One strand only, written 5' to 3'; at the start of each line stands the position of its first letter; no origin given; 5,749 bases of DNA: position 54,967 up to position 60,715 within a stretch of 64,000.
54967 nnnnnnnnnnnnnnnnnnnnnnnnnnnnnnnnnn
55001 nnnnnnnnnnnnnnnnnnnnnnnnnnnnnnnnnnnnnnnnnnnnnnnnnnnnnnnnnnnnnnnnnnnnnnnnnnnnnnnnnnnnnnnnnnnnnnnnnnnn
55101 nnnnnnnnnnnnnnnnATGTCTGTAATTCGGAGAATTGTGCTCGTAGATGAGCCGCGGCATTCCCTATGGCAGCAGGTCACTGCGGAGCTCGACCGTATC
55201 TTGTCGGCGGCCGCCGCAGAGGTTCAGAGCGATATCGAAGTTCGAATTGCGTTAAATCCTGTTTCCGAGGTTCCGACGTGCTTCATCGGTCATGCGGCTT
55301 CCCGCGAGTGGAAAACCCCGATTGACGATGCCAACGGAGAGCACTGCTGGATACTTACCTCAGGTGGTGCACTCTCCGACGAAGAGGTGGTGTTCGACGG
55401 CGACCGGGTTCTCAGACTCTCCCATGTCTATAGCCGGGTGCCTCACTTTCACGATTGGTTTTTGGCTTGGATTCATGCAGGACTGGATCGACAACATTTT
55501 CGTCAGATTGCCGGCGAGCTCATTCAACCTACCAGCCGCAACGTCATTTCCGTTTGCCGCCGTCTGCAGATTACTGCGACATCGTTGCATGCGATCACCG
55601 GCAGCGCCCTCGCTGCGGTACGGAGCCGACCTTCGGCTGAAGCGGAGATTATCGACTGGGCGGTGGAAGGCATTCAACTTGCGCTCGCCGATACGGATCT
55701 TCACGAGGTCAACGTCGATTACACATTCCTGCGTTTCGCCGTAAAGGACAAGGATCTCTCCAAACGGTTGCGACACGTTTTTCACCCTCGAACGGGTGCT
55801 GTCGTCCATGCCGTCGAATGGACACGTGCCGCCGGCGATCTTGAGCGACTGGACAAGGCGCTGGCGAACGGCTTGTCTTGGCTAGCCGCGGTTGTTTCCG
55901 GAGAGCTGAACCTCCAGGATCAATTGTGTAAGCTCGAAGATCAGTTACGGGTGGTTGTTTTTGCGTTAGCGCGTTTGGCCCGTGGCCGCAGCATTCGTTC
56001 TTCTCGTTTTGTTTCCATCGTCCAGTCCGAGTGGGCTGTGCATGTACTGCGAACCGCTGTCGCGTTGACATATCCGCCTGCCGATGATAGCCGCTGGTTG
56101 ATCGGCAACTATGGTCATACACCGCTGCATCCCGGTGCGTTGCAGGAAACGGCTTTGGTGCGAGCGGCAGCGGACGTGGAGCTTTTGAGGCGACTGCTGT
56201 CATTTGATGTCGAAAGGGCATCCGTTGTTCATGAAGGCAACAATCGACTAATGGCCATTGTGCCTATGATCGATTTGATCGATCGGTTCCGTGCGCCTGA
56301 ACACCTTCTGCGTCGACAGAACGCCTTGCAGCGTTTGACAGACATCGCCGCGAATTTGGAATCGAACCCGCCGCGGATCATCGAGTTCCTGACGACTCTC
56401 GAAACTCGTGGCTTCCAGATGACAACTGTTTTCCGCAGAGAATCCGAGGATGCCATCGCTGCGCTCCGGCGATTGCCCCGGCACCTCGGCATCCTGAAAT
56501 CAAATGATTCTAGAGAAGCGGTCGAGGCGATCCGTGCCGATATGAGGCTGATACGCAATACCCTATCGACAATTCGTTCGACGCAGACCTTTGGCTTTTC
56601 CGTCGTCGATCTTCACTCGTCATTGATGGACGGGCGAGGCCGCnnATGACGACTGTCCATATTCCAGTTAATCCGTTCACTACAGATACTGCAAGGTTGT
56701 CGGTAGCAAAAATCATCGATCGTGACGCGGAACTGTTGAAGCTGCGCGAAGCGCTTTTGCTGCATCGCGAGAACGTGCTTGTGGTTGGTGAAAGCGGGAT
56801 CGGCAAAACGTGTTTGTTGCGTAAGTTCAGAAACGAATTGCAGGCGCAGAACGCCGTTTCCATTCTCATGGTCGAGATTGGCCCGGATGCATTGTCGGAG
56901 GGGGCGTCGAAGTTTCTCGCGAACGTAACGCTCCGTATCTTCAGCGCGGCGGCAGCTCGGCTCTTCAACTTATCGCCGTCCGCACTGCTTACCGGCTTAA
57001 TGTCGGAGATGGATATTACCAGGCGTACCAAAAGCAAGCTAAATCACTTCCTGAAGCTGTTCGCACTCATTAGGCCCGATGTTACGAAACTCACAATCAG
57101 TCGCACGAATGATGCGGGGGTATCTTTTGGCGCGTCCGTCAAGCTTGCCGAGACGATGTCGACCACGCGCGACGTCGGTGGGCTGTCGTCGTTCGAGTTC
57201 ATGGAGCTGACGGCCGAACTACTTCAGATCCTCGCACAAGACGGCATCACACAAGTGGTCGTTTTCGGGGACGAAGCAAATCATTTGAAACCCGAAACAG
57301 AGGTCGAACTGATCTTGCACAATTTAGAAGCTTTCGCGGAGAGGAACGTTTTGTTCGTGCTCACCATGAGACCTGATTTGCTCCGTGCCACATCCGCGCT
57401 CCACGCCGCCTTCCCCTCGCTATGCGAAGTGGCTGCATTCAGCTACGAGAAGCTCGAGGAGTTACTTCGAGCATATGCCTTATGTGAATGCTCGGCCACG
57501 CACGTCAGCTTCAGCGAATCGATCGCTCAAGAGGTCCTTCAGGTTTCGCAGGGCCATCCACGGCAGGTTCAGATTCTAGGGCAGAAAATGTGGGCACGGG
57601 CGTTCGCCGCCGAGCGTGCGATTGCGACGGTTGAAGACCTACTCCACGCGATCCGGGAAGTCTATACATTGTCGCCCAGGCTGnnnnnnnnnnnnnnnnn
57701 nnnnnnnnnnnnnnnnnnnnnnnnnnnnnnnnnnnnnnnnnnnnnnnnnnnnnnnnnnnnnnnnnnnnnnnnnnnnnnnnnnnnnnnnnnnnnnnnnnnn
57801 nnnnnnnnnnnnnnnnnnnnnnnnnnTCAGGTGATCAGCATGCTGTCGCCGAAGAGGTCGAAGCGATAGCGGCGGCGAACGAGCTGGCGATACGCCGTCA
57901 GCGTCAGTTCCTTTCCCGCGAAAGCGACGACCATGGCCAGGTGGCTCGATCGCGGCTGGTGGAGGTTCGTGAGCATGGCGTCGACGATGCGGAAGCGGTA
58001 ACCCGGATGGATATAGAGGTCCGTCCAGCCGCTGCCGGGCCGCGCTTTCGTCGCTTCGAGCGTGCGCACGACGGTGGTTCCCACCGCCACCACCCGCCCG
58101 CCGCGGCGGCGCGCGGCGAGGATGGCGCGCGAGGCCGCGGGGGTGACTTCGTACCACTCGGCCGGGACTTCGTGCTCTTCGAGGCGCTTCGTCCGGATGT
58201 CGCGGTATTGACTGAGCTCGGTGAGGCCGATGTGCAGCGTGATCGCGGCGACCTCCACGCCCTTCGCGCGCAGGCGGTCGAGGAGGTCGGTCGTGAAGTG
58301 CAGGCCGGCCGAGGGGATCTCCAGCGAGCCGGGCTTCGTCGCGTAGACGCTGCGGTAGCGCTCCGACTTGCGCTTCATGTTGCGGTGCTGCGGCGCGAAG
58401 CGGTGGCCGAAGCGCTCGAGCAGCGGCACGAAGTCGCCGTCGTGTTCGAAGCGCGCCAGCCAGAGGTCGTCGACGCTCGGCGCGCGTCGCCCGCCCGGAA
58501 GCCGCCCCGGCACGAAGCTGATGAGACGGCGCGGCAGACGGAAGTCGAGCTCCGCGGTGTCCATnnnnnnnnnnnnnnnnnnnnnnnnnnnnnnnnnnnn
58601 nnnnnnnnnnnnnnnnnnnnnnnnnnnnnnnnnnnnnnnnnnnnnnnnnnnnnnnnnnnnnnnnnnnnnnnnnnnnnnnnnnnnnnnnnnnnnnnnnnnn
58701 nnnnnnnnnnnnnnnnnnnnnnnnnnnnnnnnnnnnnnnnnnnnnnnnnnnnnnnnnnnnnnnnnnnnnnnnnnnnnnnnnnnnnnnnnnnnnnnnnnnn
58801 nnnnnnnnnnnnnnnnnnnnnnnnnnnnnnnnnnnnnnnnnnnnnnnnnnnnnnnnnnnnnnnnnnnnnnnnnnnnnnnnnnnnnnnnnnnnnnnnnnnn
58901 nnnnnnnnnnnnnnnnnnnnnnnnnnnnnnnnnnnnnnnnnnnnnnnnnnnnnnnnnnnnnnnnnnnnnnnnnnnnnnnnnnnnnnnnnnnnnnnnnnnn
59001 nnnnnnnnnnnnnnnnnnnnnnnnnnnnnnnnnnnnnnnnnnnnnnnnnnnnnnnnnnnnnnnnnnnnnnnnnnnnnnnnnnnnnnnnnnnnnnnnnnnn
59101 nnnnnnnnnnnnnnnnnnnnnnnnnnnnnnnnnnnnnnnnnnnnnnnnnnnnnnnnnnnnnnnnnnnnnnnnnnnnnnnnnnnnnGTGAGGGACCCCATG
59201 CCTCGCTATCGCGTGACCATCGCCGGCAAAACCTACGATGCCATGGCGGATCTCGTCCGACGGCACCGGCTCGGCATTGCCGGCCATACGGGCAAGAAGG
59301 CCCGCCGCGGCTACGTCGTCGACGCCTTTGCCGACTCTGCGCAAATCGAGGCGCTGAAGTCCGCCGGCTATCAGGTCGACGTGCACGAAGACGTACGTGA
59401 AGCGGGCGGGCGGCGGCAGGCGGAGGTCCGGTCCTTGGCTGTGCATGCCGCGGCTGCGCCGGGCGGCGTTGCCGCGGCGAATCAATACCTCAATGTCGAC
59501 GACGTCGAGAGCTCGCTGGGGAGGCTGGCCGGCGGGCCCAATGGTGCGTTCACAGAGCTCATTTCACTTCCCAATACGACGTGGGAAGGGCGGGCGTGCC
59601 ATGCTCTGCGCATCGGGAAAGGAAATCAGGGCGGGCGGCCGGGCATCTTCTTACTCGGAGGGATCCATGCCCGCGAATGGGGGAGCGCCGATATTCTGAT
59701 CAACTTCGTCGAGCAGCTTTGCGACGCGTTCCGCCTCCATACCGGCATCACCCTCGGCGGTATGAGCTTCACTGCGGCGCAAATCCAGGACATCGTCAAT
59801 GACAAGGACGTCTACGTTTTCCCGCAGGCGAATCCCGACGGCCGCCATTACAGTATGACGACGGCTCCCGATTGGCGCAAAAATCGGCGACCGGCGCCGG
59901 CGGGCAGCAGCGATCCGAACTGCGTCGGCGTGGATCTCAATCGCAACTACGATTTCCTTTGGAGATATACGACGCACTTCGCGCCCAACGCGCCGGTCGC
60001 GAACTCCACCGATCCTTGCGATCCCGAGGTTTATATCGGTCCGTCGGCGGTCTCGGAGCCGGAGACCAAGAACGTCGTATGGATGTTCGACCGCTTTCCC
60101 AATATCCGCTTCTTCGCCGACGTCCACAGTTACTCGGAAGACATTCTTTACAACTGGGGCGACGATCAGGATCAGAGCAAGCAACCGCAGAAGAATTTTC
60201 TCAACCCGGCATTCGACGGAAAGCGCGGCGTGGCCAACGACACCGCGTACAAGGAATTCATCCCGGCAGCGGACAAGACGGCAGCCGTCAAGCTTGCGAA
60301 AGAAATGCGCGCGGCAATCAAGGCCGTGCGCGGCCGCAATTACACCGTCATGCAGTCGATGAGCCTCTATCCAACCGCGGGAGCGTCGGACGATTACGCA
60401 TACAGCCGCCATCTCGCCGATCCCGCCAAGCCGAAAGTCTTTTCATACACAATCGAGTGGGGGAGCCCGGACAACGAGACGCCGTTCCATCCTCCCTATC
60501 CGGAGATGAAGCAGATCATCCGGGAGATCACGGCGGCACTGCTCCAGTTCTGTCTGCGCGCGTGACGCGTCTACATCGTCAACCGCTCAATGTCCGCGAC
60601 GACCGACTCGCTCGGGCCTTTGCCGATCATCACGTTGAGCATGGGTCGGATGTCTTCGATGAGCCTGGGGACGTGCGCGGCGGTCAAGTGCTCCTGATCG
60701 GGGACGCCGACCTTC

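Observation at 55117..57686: Two-gene cassette (unknown 509-aa protein plus STAND/Orc-like P-loop ATPase) as the sole cargo of a low-GC islet: candidate undescribed defence-type system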

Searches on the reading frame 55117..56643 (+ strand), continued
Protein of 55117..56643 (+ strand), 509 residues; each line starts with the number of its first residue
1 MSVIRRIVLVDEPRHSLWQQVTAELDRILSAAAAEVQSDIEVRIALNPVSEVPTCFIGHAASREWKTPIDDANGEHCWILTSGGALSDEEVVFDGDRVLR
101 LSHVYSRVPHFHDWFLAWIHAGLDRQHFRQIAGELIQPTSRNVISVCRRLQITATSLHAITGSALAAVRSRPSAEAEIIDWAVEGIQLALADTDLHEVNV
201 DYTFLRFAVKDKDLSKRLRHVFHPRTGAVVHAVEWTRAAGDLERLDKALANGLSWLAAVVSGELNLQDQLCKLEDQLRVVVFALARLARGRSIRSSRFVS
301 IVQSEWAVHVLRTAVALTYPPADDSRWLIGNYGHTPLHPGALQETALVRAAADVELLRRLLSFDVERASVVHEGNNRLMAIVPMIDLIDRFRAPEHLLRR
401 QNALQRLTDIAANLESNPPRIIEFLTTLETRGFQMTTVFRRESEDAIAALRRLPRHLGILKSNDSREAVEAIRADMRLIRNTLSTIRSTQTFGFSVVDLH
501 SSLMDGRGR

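Call 90: fold_search(model_id=the predicted structure, library=viral)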
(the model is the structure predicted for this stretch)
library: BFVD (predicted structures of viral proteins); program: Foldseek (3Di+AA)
matches with E <= 10: 141; with E <= 0.001: 0
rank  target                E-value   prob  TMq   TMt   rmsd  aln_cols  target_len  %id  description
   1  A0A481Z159            6.7e-01  0.85  0.18  0.40  10.0       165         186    7  Uncharacterized protein [Mimivirus LCMiAC01]
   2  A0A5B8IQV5            7.6e-01  0.08  0.11  0.13  20.7       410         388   12  T-complex protein 11 [Mimiviridae sp. ChoanoV1]
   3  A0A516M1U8            9.0e-01  0.63  0.18  0.34   9.6       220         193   11  (no name in the UniProt tables at hand)
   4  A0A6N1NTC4            9.0e-01  0.05  0.11  0.09  29.2       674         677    9  Dynamin family GTPase [Tupanvirus soda lake]
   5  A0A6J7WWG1            1.1e+00  0.10  0.15  0.14  22.1       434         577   11  Uncharacterized protein [uncultured Caudovirales phage]
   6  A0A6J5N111            1.2e+00  0.08  0.13  0.09  27.2       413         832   12  Uncharacterized protein [uncultured Caudovirales phage]
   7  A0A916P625            1.2e+00  0.30  0.13  0.17   8.2       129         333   10  Uncharacterized protein [Adoxophyes honmai entomopoxvirus 'L']
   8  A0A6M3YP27            1.3e+00  0.16  0.18  0.17  21.3       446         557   10  Uncharacterized protein (Fragment) [Riboviria sp.]
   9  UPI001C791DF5         1.3e+00  0.09  0.14  0.09  24.1       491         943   12  (no name look-up for this kind of identifier)
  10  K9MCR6                1.3e+00  0.06  0.09  0.12  23.9       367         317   12  (no name in the UniProt tables at hand)
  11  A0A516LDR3            1.5e+00  0.05  0.10  0.08  27.8       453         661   11  (no name in the UniProt tables at hand)
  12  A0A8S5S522            1.5e+00  0.60  0.16  0.39   8.5       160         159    8  Uncharacterized protein [Siphoviridae sp. ctmP938]
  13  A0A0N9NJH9            1.6e+00  0.84  0.14  0.48   5.8       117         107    9  Uncharacterized protein [Acidianus bottle-shaped virus 2 strain ABV2]
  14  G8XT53                1.6e+00  0.09  0.11  0.19  23.9       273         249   15  Membrane protein S27 [Saimiriine betaherpesvirus 4]
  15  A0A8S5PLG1            1.7e+00  0.09  0.14  0.07  27.6       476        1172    9  Putative mechanosensitive channel protein [Siphoviridae sp. ctRcp9]
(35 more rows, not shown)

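Call 99: search_protein_families(library=pfam, proteins=[L010:3592-4851:-], max_evalue=0.001)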
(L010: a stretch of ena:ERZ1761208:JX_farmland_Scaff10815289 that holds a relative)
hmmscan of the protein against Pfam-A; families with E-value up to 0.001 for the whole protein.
L010:3592-4851:- (420 aa): 0 families

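Call 111: search_dna_similar(query=window:55117-56643:+, collection=plasmids, mode=protein, max_evalue=0.001, max_rows=10)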
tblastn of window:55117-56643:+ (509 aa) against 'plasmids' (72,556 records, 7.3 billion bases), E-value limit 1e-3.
No match.

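Call 113: search_dna_similar(query=window:55117-56643:+, collection=phages, mode=protein, max_evalue=0.001, max_rows=10)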
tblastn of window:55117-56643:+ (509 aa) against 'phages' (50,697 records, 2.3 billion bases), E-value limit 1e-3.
No match.

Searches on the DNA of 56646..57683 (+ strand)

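Call 67: build_rna_model(alignment_id=A6, structure=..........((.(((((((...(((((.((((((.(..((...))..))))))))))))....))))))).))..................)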
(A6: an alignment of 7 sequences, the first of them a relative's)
Model R1 built from alignment A6 (7 sequences, 92 columns); structure: as given.
model positions 91; base pairs 23; branch points 0; effective number of sequences 3.22; information 0.627 bits per position. Calibrated on 0.2 Mb of random sequence (short: E-values are rough).
structure used (alignment columns):
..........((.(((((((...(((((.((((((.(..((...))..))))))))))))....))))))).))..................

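Call 68: search_with_rna_model(model_id=R1, sources=[window, L001, L002, L003, L004, L005, L006, L007, L008, L009, L010], max_evalue=1)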
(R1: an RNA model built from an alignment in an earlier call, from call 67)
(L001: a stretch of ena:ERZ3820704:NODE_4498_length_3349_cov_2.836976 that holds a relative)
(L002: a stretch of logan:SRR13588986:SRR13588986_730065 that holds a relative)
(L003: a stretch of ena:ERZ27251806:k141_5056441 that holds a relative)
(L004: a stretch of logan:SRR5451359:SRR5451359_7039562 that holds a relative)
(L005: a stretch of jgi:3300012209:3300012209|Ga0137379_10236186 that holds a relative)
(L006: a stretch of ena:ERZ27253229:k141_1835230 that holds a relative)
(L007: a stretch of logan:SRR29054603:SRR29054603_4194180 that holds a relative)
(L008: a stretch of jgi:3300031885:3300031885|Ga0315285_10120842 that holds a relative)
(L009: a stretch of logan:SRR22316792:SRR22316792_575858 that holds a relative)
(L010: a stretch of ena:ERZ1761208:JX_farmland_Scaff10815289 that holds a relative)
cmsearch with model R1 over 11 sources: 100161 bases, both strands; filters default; matches with E-value up to 1: 16.
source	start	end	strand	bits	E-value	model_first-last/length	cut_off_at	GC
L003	2251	2341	+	93.3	2.8e-21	1-91/91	no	0.6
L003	1132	1222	+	89.4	2.8e-20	1-91/91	no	0.63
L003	4222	4311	+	82.4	1.6e-18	1-91/91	no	0.7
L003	3256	3346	+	82.4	1.7e-18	1-91/91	no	0.71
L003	5070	5160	+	80.3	5.6e-18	1-91/91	no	0.66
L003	100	190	+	78.2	1.9e-17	1-91/91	no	0.58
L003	7198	7288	+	65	4.1e-14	1-91/91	no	0.59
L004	2101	2181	+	56.3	6.5e-12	1-81/91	3'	0.6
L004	1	63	+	54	2.5e-11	29-91/91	5'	0.65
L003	4215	4304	-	27.4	0.00014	1-91/91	no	0.73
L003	5063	5153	-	21.1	0.0053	1-91/91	no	0.63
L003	1140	1205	-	15.8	0.12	11-76/91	no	0.64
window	5581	5699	-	13.9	0.36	1-91/91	no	0.61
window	22119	22202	-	13.9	0.36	1-91/91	no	0.73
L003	2244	2334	-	12.6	0.74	1-91/91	no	0.58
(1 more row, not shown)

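Call 75: search_with_rna_model(model_id=R1, sources=[L090, L092, L093, L094, L095, L096, L097, L098, L099, L100, L102, L103, L104, L105], max_evalue=1)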
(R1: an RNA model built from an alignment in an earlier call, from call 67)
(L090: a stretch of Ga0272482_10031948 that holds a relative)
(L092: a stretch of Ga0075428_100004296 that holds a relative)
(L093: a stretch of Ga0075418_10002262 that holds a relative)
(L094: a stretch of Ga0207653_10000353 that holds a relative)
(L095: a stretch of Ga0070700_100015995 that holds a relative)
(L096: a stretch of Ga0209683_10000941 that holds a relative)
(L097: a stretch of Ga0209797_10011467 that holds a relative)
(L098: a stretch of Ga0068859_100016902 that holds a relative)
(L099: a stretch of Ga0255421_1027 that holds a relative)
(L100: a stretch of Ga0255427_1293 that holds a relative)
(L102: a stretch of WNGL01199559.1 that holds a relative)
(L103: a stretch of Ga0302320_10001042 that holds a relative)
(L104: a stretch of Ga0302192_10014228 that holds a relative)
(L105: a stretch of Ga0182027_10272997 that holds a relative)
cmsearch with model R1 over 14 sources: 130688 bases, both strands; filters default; matches with E-value up to 1: 13.
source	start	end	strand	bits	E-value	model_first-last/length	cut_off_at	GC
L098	2230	2320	+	93.3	3.7e-21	1-91/91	no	0.6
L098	1111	1201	+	89.4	3.7e-20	1-91/91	no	0.63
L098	4201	4290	+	82.4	2.1e-18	1-91/91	no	0.7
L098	3235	3325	+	82.4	2.2e-18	1-91/91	no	0.71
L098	5049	5139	+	80.3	7.3e-18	1-91/91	no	0.66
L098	79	169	+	78.2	2.5e-17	1-91/91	no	0.58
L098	7177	7267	+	65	5.4e-14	1-91/91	no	0.59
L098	4194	4283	-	27.4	0.00018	1-91/91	no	0.73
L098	5042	5132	-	21.1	0.0069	1-91/91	no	0.63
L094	8300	8354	+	17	0.077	1-91/91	no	0.47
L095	858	912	+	17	0.077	1-91/91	no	0.47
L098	1119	1184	-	15.8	0.15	11-76/91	no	0.64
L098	2223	2313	-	12.6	0.96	1-91/91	no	0.58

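Call 105: search_rna_families(source=L102, start=1, end=400, threshold=evalue, max_evalue=1)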
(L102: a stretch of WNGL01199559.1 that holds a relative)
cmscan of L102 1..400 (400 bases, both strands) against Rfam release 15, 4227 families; matches with E-value up to 1: 0.
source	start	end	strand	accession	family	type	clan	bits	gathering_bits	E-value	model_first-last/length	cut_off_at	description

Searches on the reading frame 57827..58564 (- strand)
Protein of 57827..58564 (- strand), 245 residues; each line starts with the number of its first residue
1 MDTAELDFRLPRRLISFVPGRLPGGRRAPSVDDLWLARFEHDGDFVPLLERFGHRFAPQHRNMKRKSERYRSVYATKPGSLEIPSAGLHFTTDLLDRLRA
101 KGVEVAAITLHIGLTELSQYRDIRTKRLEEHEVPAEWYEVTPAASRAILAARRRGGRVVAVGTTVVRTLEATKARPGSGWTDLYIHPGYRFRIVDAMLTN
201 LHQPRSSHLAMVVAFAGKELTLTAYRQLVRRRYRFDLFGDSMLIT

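Call 87: search_protein_families(library=pfam, proteins=[window:57827-58564:-], max_evalue=0.001)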
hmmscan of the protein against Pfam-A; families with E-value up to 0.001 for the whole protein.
window:57827-58564:- (245 aa): 1 family
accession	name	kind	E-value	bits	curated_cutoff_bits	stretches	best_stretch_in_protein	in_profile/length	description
PF02547.20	Queuosine_synth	-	5e-74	249.8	25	1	35-244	119-322/322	Queuosine biosynthesis protein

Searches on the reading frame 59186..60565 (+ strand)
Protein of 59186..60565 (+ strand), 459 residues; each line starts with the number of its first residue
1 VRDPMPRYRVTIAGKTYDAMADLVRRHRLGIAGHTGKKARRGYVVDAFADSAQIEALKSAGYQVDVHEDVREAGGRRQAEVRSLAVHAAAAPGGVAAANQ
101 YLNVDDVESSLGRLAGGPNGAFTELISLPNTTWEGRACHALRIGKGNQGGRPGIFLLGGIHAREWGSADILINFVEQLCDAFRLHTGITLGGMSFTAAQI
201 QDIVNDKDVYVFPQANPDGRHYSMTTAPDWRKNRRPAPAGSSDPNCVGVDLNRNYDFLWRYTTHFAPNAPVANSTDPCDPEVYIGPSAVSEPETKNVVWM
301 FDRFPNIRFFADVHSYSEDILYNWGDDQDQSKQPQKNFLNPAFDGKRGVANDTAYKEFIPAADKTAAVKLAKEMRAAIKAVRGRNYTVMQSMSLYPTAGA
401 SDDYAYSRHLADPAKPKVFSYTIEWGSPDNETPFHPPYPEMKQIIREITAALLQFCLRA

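Call 87: search_protein_families(library=pfam, proteins=[window:59186-60565:+], max_evalue=0.001)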
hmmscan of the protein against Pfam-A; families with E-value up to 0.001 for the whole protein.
window:59186-60565:+ (459 aa): 1 family
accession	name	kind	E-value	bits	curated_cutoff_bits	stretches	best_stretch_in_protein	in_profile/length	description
PF00246.29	Peptidase_M14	-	5.8e-57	193.9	21.6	1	130-447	22-282/286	Zinc carboxypeptidase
